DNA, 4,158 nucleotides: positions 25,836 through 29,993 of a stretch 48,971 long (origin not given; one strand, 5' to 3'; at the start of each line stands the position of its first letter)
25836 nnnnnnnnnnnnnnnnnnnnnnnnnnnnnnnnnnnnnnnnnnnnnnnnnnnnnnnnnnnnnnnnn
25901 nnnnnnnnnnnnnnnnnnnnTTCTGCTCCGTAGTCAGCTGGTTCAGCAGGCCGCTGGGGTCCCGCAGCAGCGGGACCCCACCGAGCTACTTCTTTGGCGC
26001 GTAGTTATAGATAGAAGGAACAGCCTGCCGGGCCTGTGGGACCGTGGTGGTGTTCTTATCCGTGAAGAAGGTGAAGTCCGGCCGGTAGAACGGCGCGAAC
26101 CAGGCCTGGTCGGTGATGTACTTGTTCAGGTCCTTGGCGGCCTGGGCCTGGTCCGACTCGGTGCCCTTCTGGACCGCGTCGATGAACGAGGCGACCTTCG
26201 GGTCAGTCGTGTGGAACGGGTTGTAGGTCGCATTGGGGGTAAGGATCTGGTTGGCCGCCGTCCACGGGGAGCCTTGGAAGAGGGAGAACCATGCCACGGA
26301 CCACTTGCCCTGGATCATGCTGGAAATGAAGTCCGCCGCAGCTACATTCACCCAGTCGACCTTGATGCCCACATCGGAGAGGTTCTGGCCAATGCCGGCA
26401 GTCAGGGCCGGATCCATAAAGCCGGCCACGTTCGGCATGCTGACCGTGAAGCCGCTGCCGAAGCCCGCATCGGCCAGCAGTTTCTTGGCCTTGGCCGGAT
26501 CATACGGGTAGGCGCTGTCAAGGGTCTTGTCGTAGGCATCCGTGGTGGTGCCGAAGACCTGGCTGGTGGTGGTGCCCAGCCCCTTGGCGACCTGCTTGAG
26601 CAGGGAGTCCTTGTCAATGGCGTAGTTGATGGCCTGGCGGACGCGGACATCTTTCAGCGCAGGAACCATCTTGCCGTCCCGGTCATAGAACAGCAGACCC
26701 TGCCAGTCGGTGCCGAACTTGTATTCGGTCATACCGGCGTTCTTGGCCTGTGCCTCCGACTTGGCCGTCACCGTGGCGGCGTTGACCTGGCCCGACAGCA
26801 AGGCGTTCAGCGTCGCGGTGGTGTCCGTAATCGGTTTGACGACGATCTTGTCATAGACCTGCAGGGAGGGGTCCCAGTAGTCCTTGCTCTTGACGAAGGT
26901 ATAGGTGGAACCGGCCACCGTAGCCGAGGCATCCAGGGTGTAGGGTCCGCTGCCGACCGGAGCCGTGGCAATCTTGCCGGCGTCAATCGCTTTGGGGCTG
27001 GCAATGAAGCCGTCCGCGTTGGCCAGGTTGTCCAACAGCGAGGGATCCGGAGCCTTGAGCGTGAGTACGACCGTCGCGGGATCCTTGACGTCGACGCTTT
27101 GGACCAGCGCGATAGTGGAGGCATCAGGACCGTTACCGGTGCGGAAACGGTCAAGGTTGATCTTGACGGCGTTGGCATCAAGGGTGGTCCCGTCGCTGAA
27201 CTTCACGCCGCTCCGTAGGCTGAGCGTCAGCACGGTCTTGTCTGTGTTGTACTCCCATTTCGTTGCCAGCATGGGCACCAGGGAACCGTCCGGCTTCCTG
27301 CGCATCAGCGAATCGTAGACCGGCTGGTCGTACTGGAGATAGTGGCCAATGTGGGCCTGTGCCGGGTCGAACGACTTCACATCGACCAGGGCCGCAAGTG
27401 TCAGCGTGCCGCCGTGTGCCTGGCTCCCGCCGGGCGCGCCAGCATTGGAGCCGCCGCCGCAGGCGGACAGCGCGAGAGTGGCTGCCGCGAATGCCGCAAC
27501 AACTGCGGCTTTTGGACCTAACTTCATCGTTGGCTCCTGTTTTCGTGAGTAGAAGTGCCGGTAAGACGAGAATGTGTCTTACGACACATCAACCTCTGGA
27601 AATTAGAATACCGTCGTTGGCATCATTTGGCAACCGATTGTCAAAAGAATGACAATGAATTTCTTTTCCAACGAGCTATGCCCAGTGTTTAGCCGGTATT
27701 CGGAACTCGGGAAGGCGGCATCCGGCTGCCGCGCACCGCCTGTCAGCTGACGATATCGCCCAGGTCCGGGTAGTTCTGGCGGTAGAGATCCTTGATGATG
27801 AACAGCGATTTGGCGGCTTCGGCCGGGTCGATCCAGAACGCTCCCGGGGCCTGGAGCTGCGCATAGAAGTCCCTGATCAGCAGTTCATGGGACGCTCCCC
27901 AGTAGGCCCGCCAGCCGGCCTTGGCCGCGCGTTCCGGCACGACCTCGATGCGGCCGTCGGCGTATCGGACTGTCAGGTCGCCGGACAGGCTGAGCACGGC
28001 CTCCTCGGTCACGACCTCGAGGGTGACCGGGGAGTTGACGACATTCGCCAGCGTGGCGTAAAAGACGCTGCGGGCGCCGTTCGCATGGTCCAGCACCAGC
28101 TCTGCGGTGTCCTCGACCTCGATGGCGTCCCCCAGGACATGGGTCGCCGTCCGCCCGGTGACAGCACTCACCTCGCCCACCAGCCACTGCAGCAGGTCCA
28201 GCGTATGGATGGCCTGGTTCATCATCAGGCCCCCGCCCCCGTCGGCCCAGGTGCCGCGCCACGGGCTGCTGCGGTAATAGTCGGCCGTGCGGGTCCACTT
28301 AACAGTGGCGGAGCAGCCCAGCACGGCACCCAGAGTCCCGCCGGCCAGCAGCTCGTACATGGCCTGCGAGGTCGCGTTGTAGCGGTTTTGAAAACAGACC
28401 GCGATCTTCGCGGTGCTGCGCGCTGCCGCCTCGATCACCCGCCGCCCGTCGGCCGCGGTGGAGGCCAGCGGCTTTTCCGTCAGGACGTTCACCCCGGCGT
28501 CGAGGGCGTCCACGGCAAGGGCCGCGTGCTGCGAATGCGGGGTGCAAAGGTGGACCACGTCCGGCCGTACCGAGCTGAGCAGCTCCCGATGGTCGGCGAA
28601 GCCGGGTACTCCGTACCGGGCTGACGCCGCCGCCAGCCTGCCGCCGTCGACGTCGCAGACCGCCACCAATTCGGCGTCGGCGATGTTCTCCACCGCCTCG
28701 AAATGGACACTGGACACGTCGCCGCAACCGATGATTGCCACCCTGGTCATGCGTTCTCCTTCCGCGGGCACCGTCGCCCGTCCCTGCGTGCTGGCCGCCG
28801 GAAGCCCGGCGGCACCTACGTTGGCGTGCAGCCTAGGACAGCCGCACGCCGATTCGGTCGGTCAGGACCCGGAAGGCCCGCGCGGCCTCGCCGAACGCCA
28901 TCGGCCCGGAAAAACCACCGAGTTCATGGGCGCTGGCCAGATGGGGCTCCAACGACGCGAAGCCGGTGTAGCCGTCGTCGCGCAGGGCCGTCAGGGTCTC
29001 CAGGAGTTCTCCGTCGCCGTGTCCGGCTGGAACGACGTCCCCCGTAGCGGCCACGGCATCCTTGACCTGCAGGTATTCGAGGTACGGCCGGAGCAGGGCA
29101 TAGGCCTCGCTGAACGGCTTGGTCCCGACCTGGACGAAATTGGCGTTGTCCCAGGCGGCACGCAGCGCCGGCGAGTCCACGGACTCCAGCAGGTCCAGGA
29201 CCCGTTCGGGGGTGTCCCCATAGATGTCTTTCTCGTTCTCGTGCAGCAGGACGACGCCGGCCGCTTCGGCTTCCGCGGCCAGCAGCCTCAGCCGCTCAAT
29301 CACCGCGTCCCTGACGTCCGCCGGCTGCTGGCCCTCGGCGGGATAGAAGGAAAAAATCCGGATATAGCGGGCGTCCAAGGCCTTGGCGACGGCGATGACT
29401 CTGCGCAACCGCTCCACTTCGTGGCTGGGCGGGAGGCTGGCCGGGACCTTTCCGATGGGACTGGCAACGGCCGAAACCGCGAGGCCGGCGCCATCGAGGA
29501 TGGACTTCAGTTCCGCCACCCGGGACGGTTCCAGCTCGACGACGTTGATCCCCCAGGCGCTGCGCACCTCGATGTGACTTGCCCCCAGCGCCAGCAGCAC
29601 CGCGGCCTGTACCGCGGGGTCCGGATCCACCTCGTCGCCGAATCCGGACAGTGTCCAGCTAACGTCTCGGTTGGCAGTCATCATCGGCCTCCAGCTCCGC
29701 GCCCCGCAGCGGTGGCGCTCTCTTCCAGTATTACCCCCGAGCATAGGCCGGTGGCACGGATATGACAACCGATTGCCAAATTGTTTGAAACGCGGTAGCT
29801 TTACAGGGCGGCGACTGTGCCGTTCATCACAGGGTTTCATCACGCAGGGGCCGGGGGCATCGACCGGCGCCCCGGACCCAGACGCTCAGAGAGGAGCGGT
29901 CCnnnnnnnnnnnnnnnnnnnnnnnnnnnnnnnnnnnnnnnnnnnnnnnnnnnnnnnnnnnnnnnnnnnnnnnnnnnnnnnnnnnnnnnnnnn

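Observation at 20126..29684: Opp/Dpp-type ABC importer sandwiched between two Gfo/Idh/MocA + TIM-barrel enzyme pairs: candidate uncharacterised keto-sugar (oxidative glycoside/cyclitol/conjugate) catabolic system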

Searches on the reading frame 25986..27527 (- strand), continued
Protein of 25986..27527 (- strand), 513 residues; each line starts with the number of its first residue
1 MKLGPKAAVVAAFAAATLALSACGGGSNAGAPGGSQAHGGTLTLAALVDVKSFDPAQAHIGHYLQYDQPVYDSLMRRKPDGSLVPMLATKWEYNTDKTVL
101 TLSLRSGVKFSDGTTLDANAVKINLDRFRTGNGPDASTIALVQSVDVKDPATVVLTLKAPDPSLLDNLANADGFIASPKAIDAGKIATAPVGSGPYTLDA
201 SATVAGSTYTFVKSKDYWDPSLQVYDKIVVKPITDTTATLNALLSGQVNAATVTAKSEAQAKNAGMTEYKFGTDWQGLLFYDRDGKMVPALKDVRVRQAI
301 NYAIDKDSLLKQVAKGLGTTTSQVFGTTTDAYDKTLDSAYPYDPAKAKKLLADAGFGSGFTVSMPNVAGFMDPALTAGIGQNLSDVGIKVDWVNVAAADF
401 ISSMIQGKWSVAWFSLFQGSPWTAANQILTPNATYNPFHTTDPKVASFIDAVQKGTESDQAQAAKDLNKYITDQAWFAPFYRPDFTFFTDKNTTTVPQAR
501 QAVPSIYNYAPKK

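Call 54: find_encoding_contigs(protein=P0180, flank=10000, max_places=1)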
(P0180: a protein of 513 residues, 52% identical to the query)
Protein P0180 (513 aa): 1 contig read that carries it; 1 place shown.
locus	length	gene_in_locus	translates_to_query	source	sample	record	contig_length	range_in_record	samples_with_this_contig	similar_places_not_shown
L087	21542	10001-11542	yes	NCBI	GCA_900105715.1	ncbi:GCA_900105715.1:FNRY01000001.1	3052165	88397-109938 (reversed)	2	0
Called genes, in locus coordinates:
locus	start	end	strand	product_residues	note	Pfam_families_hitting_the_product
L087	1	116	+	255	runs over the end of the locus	PF14031:D-ser_dehydrat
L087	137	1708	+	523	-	PF01979:Amidohydro_1 (faint), PF07969:Amidohydro_3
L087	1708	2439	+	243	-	PF09339:HTH_IclR, PF12802:MarR_2 (faint), PF25213:HVO_A0261_N, PF01614:IclR_C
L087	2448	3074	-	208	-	PF03358:FMN_red, PF02525:Flavodoxin_2 (weak)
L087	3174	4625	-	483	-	PF03446:NAD_binding_2, PF00393:6PGD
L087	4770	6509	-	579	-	PF00933:Glyco_hydro_3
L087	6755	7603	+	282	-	PF01261:AP_endonuc_2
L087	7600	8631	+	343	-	PF01408:GFO_IDH_MocA, PF03447:NAD_binding_3 (weak), PF22725:GFO_IDH_MocA_C3, PF02894:GFO_IDH_MocA_C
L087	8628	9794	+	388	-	PF01408:GFO_IDH_MocA, PF22725:GFO_IDH_MocA_C3, PF02894:GFO_IDH_MocA_C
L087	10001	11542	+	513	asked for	PF00496:SBP_bac_5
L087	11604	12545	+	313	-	PF19300:BPD_transp_1_N, PF00528:BPD_transp_1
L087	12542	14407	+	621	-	PF12911:OppC_N, PF00528:BPD_transp_1, PF00005:ABC_tran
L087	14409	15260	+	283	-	PF00005:ABC_tran, PF13304:AAA_21 (faint), PF08352:oligo_HPY (weak)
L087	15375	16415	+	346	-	PF00356:LacI, PF00532:Peripla_BP_1, PF13377:Peripla_BP_3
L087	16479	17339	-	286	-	PF01261:AP_endonuc_2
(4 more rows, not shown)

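Call 77: predict_structure(alignment_id=A2)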
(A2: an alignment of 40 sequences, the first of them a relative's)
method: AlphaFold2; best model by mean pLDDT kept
length: 513 residues; sequences in the alignment: 40
mean_pLDDT: 89.3   pTM: 0.85
mean pLDDT of the five models: 89.3, 88.6, 88.1, 87.6, 87.0
residues with pLDDT >= 90: 397; 70-90: 69; 50-70: 13; < 50: 34
segments of 3 or more residues with pLDDT < 50: 1-34
pLDDT, mean of each block of 10 residues (from residue 1): 36 33 27 60 93 82 84 93 95 97 97 97 91 67 96 97 91 93 92 97 96 95 97 93 97 94 96 91 96 98 98 95 91 96 99 97 93 96 98 93 94 89 91 93 97 94 97 98 94 89 90 86
secondary structure, 60 per line:
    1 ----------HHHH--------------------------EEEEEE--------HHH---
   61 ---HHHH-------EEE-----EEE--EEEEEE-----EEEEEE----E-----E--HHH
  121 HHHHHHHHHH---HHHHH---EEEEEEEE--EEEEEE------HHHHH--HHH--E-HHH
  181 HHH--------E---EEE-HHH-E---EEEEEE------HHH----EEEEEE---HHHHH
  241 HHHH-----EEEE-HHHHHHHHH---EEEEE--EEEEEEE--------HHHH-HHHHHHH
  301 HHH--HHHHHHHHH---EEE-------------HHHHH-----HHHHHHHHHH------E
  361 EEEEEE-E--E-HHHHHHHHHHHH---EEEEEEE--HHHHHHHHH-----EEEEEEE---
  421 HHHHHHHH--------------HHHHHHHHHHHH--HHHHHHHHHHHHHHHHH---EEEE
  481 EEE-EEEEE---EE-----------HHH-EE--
elements in order: H11-14 E41-46 H64-67 E75-77 E83-85 E88-93 E99-104 H118-130 H134-138 E142-149 E152-157 H164-168 H178-183 E196-198 E208-213 E227-232 H236-244 E250-253 H255-263 E267-271 E274-280 H289-292 H294-303 H306-314 E318-320 H334-338 H344-353 E360-366 H373-384 E388-394 H397-405 E411-417 H421-428 H443-454 H457-473 E477-483 E485-489

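Call 79: fold_search(model_id=the predicted structure, library=pdb)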
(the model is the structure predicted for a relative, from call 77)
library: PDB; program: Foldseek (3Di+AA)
matches with E <= 10: 1242; with E <= 0.001: 177
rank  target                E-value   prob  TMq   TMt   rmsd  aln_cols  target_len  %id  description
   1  5u4o                  2.3e-42  1.00  0.82  0.88   3.0       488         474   26  A 2.05A X-Ray Structureof A Bacterial Extracellular Solute-binding Protein, family 5 for Bacillus anthracis str. Ames (released 2017-03-08)
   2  1uqw_A                8.3e-42  1.00  0.83  0.87   2.8       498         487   23  Crystal structure of yliB protein from escherichia coi (released 2003-10-22)
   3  8upi                  8.9e-41  1.00  0.74  0.74   4.5       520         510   23  Structure of a periplasmic peptide binding protein from Mesorhizobium sp. AP09 bound to aminoserine (released 2023-11-08)
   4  3m8u                  2.0e-40  1.00  0.81  0.81   3.4       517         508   21  Crystal structure of glutathione-binding protein A (GbpA) from Haemophilus parasuis SH0165 in complex with glutathione d (released 2010-07-14)
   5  6ofq_A                3.6e-40  1.00  0.80  0.80   3.7       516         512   21  ABC transporter-associated periplasmic binding protein DppA from Helicobacter pylori in complex with peptide STSA (released 2019-08-21)
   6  7kz8                  6.7e-40  1.00  0.77  0.82   4.0       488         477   24  Crystal structure of substrate-binding protein Aapf from Pseudomonas sp. PDC86 (released 2021-03-17)
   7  7kz9_B                7.1e-40  1.00  0.76  0.81   4.0       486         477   24  Crystal structure of Pseudomonas sp. PDC86 substrate-binding protein Aapf in complex with a signaling molecule HEHEAA (released 2021-03-17)
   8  7kz9_A                2.0e-39  1.00  0.76  0.81   4.0       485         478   24  Crystal structure of Pseudomonas sp. PDC86 substrate-binding protein Aapf in complex with a signaling molecule HEHEAA (released 2021-03-17)
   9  6hlx                  2.6e-39  1.00  0.79  0.82   3.8       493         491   23  Structure of the PBP AgaA in complex with agropinic acid from A.tumefacien R10 (released 2018-12-26)
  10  1dpp_A                6.8e-39  1.00  0.76  0.77   4.2       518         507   21  DIPEPTIDE BINDING PROTEIN COMPLEX WITH GLYCYL-L-LEUCINE (released 1995-12-07)
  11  5isu                  2.2e-38  1.00  0.79  0.83   3.2       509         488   20  2.2 Angstrom Crystal Structure of ABC Transporter Substrate Binding Protein CtaP (Lmo0135) from Listeria monocytogenes. (released 2016-03-23)
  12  1dpe                  2.2e-38  1.00  0.75  0.76   4.4       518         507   21  DIPEPTIDE-BINDING PROTEIN (released 1996-08-17)
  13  5f1q_A                3.5e-38  1.00  0.77  0.77   3.9       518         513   19  Crystal Structure of Periplasmic Dipeptide Transport Protein from Yersinia pestis (released 2015-12-23)
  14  4oet_A                3.2e-37  1.00  0.81  0.84   2.7       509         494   21  Crystal structure of NikZ from Campylobacter jejuni, unliganded form (released 2014-10-01)
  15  4oer_A                3.4e-37  1.00  0.73  0.75   4.5       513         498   23  Crystal structure of NikA from Brucella suis, unliganded form (released 2014-10-01)
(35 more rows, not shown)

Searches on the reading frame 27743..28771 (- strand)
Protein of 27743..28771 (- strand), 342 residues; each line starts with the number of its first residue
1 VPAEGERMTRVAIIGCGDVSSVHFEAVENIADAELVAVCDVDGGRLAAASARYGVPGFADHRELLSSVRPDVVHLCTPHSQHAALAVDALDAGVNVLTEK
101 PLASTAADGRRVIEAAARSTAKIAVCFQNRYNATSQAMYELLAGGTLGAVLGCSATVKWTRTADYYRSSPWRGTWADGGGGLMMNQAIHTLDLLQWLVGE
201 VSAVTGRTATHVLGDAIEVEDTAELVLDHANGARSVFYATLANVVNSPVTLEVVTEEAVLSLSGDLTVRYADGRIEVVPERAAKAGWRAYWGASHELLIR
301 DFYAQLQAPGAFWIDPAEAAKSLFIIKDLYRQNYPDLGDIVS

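Call 3: search_protein_families(library=pfam, proteins=[window:27743-28771:-])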
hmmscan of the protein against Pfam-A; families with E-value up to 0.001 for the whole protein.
window:27743-28771:- (342 aa): 4 families
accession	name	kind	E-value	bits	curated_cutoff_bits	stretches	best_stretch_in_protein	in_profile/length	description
PF01408.29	GFO_IDH_MocA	-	5.5e-26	92.1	24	1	10-125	2-118/120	Oxidoreductase family, NAD-binding Rossmann fold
PF22725.1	GFO_IDH_MocA_C3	-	1.7e-25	89.9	27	1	136-260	2-123/124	GFO/IDH/MocA C-terminal domain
PF02894.22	GFO_IDH_MocA_C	-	3.5e-12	47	22.9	1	140-261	2-128/218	Oxidoreductase family, C-terminal alpha/beta domain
PF03447.22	NAD_binding_3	-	3.4e-07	31.4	24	1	15-125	1-115/116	Homoserine dehydrogenase, NAD binding domain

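Call 4: search_protein_families(library=ncbifam, proteins=[window:27743-28771:-])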
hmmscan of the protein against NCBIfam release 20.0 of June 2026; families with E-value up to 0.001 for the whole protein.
window:27743-28771:- (342 aa): 10 families
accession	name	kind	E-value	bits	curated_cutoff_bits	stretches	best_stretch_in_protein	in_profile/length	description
TIGR04380.1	myo_inos_iolG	equivalog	3.3e-30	105.1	355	1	8-254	1-244/330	inositol 2-dehydrogenase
NF040723.1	UDP-GlcNAcDh_Arch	equivalog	9e-30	104.2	450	1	10-236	2-212/302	UDP-N-acetylglucosamine 3-dehydrogenase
NF052479.1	LevoglcsnDh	equivalog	4.4e-24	84.9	650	1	36-217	39-221/386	levoglucosan dehydrogenase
NF052679.1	InsChiInosDhIolG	equivalog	5e-15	55.3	540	1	10-200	4-187/343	bifunctional inositol 2-dehydrogenase/D-chiro-inositol 1-dehydrogenase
NF008607.0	PRK11579.1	subfamily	2.5e-13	49.7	330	1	9-209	5-200/346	oxidoreductase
NF058561.1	BT_2158_fam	equivalog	1.2e-10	40.6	750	1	11-153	36-180/487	glycoside 3-dehydrogenase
NF007574.0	PRK10206.1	equivalog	3.7e-09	36.1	352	1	59-205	55-194/345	oxidoreductase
NF041392.1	XylDh_Gfo6_Halo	equivalog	2.2e-08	33.3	350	1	66-239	79-254/350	D-xylose 1-dehydrogenase Gfo6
NF058563.1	BT_2159_fam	equivalog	3.5e-06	26.3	650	1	10-149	2-142/350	disaccharide 3-dehydrogenase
TIGR01921.1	DAP-DH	equivalog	0.00048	19.5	180.6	1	9-125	4-116/324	diaminopimelate dehydrogenase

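Call 9: search_solved_structures(query=window:27743-28771:-, max_evalue=1e-10)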
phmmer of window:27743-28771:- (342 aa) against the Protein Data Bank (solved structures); distinct sequences matched with E-value up to 1e-10: 37.
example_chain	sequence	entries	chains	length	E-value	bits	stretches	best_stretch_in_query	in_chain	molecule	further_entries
3q2i_A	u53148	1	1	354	1.5e-47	165.7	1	4-243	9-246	dehydrogenase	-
3q2k_A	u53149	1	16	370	8.9e-43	150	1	6-272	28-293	oxidoreductase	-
8tdi_L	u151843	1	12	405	6.5e-30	107.7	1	34-239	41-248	P2B11 Glucuronide-3-dehydrogenase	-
7xr9_A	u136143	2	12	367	8.8e-26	94.1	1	9-207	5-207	DgpA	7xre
9m3d_B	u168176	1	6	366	3.1e-25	92.3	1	10-200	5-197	DgpA1 from W974-1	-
8w9s_A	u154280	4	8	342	3.7e-22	82.2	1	7-241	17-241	NADH-dependent dihydrogenase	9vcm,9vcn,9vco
5uhw_A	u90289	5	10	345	1.3e-19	73.9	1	10-250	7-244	Oxidoreductase protein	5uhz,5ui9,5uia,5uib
3moi_A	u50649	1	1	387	1.7e-18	70.2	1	10-208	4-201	Probable dehydrogenase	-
3ec7_A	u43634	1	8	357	5.7e-18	68.5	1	10-153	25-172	Putative Dehydrogenase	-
3ezy_A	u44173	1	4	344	2.3e-17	66.5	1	9-237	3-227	Dehydrogenase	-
5ya8_A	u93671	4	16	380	4.5e-17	65.5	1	5-238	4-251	Scyllo-inositol dehydrogenase with L-glucose dehydrogenase activity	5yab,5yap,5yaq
4fb5_A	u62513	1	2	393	2.3e-16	63.2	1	25-205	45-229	Probable oxidoreductase protein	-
3e18_A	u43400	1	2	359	2.3e-16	63.2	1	10-245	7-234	oxidoreductase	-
6ktj_A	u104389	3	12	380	3.2e-16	62.7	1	5-238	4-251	Scyllo-inositol dehydrogenase with L-glucose dehydrogenase activity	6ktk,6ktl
6a3f_A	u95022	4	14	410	7.7e-16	61.5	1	45-210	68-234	Putative dehydrogenase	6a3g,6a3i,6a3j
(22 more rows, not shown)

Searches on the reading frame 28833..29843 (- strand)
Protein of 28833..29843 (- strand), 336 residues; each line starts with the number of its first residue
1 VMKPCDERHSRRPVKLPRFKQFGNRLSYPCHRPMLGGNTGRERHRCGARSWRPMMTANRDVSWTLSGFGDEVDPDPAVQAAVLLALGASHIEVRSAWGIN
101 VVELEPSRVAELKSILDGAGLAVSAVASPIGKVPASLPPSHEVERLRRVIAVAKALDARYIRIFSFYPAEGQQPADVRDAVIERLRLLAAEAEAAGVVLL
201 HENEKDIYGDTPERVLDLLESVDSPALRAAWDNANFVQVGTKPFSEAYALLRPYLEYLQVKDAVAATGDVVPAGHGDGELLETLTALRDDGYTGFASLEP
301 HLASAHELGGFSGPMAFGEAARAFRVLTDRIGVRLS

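Call 3: search_protein_families(library=pfam, proteins=[window:28833-29843:-])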
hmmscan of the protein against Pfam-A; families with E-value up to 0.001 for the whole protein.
window:28833-29843:- (336 aa): 1 family
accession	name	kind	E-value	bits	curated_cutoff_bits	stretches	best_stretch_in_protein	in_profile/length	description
PF01261.30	AP_endonuc_2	-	7.6e-28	98.3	31.1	1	83-302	4-231/249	Xylose isomerase-like TIM barrel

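Call 4: search_protein_families(library=ncbifam, proteins=[window:28833-29843:-])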
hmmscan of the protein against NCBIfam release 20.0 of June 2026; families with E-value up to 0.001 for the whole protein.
window:28833-29843:- (336 aa): 4 families
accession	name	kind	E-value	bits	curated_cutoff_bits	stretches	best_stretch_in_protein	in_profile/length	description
NF007360.0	PRK09856.1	equivalog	9.2e-07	28.7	305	1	143-299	89-247/276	fructoselysine 3-epimerase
NF009688.0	PRK13209.1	subfamily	0.00016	20.8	317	1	144-294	99-248/286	L-ribulose-5-phosphate 3-epimerase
TIGR03234.1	OH-pyruv-isom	equivalog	0.00024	20.5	353.45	1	145-299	85-239/254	hydroxypyruvate isomerase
NF009689.0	PRK13210.1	subfamily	0.0003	20.1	200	1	143-294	94-250/286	L-ribulose-5-phosphate 3-epimerase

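Call 10: search_solved_structures(query=window:28833-29843:-, max_evalue=0.001)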
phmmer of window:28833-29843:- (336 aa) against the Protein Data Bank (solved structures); distinct sequences matched with E-value up to 0.001: 3.
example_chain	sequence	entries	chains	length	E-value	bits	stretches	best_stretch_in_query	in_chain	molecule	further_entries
5tnv_A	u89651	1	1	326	3.5e-09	39.8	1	79-262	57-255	AP endonuclease, family protein 2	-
3tva_A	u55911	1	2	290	3.2e-05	26.8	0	211-301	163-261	Xylose isomerase domain protein TIM barrel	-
8z1i_A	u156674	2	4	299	0.00021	24.1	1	147-309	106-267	Art22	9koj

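Call 63: search_solved_structures(query=A1, max_evalue=0.001)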
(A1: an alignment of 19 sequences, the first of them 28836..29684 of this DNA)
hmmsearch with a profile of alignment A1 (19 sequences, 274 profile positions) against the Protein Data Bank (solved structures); distinct sequences matched with E-value up to 0.001: 11.
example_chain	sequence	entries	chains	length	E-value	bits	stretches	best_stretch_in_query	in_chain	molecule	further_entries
3dx5_A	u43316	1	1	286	1.8e-11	47.3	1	22-208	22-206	uncharacterized protein AsbF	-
8z1i_A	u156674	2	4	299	7.1e-11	45.4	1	51-240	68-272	Art22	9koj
3tva_A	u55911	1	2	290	5.1e-09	39.3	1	72-241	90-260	Xylose isomerase domain protein TIM barrel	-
3wqo_A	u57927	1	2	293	7e-09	38.8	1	81-241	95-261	Uncharacterized protein MJ1311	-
5tnv_A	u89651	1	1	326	7.4e-08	35.5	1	18-203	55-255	AP endonuclease, family protein 2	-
8xix_A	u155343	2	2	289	9.3e-08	35.2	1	10-247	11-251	D-tagatose 3-epimerase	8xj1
8xiv_A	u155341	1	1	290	9.3e-08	35.1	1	10-247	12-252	D-tagatose 3-epimerase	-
1i60_A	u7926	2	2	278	6.7e-05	25.8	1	15-242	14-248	IOLI PROTEIN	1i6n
6yqx_A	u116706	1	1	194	0.00012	24.9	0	17-37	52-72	de novo designed TIM barrel DeNovoTIM13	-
3cqh_A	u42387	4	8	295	0.00024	24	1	21-238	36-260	L-ribulose-5-phosphate 3-epimerase ulaE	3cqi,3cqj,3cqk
7p12_A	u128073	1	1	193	0.00027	23.8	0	17-37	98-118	DeNovoTIM13-SB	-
